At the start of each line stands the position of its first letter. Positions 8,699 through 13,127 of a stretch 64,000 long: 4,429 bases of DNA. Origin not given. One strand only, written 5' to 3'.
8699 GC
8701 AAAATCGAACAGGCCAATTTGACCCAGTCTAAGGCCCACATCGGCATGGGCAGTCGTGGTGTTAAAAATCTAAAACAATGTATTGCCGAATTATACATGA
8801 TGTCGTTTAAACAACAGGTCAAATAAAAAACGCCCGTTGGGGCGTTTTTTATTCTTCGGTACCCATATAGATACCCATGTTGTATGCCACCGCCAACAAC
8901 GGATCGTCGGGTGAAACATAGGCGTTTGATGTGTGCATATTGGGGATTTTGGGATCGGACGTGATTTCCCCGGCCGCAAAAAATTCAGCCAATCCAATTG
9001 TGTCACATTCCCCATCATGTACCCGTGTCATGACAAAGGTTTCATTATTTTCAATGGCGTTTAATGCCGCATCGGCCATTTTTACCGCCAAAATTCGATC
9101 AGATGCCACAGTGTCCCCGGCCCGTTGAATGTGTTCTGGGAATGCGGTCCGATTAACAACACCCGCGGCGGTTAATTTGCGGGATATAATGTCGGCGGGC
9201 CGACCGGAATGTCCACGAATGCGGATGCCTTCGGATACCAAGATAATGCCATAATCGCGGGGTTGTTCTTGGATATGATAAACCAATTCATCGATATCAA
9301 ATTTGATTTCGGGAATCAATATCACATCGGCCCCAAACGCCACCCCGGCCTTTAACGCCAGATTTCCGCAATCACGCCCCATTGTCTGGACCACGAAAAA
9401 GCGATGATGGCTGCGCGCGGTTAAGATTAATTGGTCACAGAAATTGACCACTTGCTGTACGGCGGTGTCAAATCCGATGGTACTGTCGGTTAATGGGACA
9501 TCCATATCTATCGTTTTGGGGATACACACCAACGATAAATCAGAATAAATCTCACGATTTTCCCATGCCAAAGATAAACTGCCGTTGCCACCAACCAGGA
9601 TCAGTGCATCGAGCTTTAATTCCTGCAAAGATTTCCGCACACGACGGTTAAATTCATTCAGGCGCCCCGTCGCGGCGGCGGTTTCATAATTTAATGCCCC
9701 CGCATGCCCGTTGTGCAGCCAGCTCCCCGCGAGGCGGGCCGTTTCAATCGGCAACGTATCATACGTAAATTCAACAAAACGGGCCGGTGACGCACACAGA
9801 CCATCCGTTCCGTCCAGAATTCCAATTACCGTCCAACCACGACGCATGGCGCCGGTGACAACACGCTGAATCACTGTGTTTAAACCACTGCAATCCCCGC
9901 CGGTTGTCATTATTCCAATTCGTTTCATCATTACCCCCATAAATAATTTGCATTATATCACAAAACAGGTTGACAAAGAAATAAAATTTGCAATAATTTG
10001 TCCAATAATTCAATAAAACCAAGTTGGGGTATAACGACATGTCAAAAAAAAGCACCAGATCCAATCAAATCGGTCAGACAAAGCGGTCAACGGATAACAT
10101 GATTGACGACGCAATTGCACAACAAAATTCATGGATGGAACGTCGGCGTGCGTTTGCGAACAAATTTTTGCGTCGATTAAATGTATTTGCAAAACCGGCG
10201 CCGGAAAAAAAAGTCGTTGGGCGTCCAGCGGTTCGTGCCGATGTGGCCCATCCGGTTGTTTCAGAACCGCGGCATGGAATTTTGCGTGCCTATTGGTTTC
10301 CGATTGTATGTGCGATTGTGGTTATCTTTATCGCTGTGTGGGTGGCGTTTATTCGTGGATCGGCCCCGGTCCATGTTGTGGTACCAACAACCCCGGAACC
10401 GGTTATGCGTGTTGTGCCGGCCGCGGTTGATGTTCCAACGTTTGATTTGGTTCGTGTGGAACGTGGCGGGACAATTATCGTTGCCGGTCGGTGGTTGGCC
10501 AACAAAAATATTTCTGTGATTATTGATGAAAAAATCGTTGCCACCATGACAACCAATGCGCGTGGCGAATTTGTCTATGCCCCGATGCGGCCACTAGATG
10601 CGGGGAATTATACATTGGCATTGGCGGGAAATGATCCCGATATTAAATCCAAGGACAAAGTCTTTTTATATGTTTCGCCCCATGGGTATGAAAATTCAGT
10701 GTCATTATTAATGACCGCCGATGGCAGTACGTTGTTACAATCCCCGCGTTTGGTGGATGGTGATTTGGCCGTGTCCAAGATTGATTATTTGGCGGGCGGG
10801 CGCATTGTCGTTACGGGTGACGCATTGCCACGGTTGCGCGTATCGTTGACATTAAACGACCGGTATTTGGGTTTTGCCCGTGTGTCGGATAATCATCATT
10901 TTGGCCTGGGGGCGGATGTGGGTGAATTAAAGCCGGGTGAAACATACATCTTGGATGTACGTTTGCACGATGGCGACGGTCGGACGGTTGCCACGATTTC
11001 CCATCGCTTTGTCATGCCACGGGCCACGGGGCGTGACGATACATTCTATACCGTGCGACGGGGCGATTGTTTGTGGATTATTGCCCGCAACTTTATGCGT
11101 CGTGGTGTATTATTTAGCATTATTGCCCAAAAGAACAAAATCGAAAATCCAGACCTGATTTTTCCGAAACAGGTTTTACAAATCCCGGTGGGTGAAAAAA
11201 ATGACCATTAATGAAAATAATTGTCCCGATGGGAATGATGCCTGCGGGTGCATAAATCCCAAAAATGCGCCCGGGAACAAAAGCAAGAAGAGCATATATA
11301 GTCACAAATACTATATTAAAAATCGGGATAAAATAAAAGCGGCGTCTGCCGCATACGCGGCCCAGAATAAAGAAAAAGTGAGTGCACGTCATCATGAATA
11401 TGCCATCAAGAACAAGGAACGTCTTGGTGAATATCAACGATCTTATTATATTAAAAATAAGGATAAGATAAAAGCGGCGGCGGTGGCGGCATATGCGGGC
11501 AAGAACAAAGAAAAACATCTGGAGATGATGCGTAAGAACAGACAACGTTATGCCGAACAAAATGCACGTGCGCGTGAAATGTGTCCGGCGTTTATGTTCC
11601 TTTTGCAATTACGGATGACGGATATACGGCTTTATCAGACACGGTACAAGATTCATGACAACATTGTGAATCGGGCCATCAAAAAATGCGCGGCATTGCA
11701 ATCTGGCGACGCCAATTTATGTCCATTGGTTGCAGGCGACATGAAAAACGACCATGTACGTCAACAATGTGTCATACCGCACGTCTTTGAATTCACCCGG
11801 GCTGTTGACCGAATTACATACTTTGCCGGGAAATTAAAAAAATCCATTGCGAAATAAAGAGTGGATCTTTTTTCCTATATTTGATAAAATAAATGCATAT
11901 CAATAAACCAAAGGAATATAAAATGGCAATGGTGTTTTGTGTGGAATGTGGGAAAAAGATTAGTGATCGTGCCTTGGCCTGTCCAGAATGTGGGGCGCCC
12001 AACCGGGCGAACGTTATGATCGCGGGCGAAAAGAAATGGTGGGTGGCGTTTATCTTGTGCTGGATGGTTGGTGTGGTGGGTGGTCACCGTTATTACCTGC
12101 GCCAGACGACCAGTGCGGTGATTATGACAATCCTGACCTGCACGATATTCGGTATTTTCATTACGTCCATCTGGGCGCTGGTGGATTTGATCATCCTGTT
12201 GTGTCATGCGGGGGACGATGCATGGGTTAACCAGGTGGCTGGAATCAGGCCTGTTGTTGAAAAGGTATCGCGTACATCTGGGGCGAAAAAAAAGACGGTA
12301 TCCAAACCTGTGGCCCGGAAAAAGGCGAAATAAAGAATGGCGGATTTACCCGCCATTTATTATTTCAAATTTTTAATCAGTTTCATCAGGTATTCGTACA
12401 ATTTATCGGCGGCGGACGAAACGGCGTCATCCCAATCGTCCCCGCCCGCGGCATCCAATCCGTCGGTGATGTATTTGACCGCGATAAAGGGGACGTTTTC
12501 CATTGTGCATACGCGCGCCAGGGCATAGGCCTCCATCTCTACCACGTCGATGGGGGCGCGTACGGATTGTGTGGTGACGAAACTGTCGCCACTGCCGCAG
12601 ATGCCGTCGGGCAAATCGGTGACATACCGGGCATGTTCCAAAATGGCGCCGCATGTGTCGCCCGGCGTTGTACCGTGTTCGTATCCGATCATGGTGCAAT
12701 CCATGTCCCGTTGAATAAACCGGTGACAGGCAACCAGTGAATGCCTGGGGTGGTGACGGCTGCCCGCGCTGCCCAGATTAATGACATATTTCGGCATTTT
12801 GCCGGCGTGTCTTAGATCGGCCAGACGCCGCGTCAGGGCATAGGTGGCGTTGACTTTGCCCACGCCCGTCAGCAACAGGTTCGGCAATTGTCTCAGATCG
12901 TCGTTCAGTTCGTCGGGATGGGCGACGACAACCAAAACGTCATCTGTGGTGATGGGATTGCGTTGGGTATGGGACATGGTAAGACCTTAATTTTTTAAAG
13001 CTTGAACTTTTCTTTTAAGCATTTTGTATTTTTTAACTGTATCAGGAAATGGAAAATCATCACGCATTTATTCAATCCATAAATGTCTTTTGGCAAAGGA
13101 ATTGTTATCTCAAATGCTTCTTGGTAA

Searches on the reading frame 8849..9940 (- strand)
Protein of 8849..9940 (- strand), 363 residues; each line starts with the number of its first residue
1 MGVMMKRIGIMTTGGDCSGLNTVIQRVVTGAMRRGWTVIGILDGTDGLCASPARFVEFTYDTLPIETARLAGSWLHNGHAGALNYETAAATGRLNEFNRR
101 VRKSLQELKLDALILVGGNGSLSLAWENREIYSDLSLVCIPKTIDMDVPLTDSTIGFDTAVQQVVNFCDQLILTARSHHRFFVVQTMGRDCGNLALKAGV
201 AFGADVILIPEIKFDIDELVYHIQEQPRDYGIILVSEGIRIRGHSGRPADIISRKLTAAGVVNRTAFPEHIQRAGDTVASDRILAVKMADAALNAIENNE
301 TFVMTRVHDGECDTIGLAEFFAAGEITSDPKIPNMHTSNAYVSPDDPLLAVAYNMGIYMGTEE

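Call 37: search_protein_families(library=pfam, proteins=[window:8849-9940:-], max_evalue=0.001)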
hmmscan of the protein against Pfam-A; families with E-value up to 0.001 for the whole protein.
window:8849-9940:- (363 aa): 1 family
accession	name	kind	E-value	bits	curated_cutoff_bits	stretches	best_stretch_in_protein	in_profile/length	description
PF00365.25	PFK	-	2.1e-71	241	30.9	1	7-296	1-277/277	Phosphofructokinase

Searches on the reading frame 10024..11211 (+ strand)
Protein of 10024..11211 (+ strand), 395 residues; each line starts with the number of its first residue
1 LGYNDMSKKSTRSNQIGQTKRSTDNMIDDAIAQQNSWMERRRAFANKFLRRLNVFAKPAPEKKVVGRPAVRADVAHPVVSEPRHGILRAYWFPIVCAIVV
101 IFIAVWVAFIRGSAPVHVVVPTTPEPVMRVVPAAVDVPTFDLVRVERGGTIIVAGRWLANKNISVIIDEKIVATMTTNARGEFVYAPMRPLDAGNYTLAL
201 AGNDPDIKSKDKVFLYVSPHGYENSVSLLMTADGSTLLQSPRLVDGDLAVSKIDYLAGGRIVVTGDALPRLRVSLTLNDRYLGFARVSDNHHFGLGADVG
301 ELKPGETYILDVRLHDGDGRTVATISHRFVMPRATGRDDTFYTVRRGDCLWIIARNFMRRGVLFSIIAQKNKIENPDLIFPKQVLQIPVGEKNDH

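Call 18: find_encoding_contigs(protein=window:10024-11211:+, flank=10000, max_places=1)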
Protein window:10024-11211:+ (395 aa): no gene with exactly this product is on record in the collection.

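Call 37: search_protein_families(library=pfam, proteins=[window:10024-11211:+], max_evalue=0.001)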
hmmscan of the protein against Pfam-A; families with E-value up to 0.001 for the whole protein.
window:10024-11211:+ (395 aa): 1 family
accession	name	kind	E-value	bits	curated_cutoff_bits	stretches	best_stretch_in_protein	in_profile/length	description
PF01476.26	LysM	-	2.7e-10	40.4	20.9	1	342-388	1-43/43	LysM domain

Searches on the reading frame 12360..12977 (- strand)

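Call 37: search_protein_families(library=pfam, proteins=[window:12360-12977:-], max_evalue=0.001)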
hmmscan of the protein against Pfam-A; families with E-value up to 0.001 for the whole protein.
window:12360-12977:- (205 aa): 1 family
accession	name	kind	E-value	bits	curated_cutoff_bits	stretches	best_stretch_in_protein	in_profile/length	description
PF01048.26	PNP_UDP_1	-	8.1e-18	65.1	25.1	1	34-201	46-232/233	Phosphorylase superfamily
